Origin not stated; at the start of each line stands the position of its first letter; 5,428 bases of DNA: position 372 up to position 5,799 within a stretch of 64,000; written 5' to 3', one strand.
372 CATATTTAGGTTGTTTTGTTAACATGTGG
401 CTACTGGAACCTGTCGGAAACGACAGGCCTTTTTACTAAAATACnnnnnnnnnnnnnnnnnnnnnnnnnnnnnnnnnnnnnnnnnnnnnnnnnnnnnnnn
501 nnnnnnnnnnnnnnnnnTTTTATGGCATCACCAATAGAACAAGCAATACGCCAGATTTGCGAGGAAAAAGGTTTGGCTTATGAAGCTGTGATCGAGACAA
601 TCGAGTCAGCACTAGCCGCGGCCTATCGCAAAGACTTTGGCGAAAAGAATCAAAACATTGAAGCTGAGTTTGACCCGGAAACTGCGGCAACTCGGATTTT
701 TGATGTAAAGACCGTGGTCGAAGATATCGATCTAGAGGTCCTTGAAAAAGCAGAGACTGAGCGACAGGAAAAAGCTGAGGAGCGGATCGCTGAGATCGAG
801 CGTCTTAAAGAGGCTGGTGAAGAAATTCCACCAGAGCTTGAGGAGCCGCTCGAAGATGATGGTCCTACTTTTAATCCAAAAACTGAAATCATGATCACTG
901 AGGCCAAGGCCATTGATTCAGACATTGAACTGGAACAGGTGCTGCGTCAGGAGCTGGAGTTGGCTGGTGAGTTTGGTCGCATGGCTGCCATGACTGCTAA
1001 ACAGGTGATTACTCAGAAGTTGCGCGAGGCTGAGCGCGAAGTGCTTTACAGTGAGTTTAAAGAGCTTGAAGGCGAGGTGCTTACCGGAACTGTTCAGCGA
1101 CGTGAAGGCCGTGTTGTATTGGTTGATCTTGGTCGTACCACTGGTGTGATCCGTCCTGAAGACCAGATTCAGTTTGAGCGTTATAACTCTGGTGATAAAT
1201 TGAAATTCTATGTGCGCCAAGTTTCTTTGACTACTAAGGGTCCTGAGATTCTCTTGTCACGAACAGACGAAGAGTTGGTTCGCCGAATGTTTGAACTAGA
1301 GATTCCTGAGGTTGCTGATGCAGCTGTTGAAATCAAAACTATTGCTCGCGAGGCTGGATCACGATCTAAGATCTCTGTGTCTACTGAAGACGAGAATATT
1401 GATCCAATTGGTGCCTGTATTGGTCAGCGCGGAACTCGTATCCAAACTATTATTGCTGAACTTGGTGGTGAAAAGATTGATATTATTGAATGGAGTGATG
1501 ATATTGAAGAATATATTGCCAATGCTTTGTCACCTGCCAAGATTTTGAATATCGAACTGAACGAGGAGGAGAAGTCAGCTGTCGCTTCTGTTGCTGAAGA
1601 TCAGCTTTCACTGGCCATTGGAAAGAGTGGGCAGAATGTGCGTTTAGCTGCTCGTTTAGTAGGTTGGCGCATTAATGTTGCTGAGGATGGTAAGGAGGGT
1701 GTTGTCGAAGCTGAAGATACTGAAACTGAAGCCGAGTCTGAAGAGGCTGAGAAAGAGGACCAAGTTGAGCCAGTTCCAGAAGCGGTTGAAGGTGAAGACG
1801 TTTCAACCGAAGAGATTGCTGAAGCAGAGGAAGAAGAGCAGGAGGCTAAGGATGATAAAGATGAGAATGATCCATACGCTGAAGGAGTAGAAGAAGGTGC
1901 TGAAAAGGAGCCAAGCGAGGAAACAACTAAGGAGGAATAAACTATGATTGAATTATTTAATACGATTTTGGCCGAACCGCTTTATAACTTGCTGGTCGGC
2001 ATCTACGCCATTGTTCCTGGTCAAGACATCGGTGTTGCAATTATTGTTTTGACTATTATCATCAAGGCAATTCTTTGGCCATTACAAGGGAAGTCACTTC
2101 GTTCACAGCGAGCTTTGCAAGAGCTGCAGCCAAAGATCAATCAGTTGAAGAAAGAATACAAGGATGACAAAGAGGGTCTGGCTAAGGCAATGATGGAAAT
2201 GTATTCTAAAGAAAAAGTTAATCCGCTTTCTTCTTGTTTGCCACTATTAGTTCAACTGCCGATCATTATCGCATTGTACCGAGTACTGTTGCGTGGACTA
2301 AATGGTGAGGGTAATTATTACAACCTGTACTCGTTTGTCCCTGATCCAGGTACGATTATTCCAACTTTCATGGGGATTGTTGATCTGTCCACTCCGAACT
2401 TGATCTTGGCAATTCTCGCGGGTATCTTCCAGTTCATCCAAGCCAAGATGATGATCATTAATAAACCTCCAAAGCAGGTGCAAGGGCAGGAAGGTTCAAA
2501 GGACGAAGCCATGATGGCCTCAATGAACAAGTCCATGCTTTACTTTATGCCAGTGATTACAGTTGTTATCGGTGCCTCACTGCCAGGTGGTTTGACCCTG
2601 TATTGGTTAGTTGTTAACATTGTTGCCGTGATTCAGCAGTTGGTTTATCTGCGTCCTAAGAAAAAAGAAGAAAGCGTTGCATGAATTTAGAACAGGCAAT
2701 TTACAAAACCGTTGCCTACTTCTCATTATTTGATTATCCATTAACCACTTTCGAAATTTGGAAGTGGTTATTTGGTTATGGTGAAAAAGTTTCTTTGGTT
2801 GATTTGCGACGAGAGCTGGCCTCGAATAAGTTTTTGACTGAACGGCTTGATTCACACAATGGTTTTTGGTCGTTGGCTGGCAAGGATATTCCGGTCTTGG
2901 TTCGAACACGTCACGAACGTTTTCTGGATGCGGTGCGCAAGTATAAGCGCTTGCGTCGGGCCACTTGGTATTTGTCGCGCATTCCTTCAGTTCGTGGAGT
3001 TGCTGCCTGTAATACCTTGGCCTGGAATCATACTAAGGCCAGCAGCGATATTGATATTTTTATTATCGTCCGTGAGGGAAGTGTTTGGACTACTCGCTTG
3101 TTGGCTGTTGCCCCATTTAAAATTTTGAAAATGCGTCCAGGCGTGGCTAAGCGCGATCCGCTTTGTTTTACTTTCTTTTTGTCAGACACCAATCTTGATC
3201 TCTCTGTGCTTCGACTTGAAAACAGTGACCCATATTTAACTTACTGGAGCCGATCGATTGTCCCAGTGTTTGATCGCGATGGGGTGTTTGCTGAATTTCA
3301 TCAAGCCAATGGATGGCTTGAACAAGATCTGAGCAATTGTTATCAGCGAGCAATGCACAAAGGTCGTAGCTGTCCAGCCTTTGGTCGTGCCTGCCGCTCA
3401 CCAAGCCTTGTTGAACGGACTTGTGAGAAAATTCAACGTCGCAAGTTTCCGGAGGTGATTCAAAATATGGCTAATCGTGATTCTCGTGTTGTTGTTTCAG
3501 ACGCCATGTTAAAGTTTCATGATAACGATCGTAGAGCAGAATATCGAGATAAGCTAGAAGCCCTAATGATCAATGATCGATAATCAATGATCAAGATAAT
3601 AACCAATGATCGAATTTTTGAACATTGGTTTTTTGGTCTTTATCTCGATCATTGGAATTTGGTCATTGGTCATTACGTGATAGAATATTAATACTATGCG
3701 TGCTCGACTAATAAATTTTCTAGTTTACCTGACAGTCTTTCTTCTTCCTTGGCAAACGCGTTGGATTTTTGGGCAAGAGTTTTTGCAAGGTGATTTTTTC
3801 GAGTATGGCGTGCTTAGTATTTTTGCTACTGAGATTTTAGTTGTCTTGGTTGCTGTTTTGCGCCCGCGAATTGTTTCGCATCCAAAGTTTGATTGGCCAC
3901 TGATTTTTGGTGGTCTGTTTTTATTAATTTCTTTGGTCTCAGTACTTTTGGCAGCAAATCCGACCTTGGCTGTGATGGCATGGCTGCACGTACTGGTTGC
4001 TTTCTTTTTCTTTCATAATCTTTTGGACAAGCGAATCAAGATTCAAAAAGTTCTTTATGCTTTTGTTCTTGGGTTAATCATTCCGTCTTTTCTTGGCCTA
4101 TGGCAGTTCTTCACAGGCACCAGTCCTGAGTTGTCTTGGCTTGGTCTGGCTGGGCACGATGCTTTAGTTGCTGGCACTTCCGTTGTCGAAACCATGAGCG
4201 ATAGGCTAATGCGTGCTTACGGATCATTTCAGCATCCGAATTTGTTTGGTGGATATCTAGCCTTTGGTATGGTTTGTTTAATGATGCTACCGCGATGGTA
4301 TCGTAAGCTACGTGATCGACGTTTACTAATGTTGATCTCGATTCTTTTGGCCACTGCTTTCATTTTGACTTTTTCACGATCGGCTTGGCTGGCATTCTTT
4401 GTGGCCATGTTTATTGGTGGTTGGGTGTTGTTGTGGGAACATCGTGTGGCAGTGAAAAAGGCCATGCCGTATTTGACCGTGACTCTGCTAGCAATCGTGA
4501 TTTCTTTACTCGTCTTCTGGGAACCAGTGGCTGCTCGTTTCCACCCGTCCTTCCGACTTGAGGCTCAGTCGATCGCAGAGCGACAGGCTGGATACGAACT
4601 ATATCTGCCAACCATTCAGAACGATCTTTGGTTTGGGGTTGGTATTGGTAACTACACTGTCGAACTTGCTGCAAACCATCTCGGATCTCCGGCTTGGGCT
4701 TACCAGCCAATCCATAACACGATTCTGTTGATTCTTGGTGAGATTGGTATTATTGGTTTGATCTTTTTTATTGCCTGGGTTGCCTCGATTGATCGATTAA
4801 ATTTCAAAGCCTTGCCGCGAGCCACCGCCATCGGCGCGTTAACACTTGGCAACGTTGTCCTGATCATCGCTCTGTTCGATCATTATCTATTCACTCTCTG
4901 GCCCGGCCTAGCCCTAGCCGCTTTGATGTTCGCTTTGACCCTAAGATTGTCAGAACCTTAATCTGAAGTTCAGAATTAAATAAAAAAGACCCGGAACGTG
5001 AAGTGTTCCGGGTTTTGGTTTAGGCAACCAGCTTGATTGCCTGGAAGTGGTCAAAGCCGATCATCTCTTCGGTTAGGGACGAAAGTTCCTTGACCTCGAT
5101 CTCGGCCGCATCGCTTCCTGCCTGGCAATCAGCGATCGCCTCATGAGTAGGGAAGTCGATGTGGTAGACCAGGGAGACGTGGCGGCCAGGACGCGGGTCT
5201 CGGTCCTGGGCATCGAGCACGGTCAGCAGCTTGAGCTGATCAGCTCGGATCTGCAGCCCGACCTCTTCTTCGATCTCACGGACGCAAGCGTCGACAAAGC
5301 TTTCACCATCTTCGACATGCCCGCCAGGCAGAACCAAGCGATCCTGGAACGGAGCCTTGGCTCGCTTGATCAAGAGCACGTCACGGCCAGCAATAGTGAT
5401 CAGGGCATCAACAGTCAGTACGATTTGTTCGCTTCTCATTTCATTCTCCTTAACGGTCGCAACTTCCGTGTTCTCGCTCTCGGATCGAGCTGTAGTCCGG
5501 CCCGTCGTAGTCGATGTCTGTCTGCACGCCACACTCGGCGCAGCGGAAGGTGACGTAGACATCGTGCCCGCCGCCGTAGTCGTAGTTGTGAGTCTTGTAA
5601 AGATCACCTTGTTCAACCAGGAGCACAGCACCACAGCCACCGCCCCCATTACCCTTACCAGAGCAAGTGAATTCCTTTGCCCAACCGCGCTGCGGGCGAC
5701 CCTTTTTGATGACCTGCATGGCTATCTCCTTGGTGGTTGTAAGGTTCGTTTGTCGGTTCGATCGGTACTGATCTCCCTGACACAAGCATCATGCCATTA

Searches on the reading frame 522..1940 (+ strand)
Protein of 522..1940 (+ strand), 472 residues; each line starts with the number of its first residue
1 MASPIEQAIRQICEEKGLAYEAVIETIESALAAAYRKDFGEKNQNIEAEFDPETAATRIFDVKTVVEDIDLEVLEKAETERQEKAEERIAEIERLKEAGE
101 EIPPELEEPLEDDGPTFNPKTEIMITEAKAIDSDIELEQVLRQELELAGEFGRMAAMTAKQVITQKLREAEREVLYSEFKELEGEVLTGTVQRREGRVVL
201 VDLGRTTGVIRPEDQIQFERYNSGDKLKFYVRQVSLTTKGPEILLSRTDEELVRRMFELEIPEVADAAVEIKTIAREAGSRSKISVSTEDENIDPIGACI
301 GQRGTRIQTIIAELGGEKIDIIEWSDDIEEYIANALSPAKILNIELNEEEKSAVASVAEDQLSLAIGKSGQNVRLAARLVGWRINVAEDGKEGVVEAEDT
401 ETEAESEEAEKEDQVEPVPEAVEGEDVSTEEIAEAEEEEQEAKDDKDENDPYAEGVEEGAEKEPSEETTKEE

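Call 27: search_protein_families(library=pfam, proteins=[window:522-1940:+], max_evalue=0.001)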
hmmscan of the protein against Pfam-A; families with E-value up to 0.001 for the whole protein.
window:522-1940:+ (472 aa): 3 families
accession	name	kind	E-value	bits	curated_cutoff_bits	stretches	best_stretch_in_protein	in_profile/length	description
PF13184.12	KH_5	-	7.3e-30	103.4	27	1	278-345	1-68/69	NusA-like KH domain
PF08529.16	NusA_N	-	2.2e-27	96.1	23.8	1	7-173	4-119/119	NusA N-terminal domain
PF23095.1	KH_NusA_C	-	5.8e-05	23.5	34.2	1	353-388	1-36/59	Transcription termination/antitermination protein NusA, KH domain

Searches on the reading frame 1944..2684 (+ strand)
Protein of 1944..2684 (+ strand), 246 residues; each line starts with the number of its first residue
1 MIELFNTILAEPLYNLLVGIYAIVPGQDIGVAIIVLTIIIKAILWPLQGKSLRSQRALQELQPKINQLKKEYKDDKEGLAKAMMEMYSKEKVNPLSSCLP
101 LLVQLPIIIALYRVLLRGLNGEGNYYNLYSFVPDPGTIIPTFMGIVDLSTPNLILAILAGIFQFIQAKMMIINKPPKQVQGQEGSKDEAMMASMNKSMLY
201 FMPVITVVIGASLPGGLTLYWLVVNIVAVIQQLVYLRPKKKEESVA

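Call 27: search_protein_families(library=pfam, proteins=[window:1944-2684:+], max_evalue=0.001)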
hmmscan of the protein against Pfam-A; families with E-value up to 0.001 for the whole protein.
window:1944-2684:+ (246 aa): 1 family
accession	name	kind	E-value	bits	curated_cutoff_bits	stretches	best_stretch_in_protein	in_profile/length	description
PF02096.25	60KD_IMP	-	1.2e-53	181.9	35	1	30-235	2-161/163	60Kd inner membrane protein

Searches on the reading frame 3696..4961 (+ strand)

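Call 27: search_protein_families(library=pfam, proteins=[window:3696-4961:+], max_evalue=0.001)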
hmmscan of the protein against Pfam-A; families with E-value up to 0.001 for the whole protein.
window:3696-4961:+ (421 aa): 1 family
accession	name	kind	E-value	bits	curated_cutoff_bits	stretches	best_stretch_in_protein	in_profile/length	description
PF04932.20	Wzy_C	-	2.9e-15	56.8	31.7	1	214-359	2-149/149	O-Antigen ligase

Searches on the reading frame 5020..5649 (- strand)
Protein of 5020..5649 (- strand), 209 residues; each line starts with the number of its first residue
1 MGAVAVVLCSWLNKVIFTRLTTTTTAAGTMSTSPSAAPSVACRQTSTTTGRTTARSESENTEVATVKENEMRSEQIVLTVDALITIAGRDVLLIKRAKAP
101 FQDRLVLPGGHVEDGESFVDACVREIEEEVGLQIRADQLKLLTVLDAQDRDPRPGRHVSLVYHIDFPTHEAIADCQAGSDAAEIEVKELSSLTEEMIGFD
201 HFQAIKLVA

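Call 27: search_protein_families(library=pfam, proteins=[window:5020-5649:-], max_evalue=0.001)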
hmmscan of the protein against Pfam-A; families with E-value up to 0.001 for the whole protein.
window:5020-5649:- (209 aa): 1 family
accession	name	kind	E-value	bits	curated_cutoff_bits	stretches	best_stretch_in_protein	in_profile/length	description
PF00293.34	NUDIX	-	4.8e-19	69.1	21.1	1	79-189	5-118/134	NUDIX domain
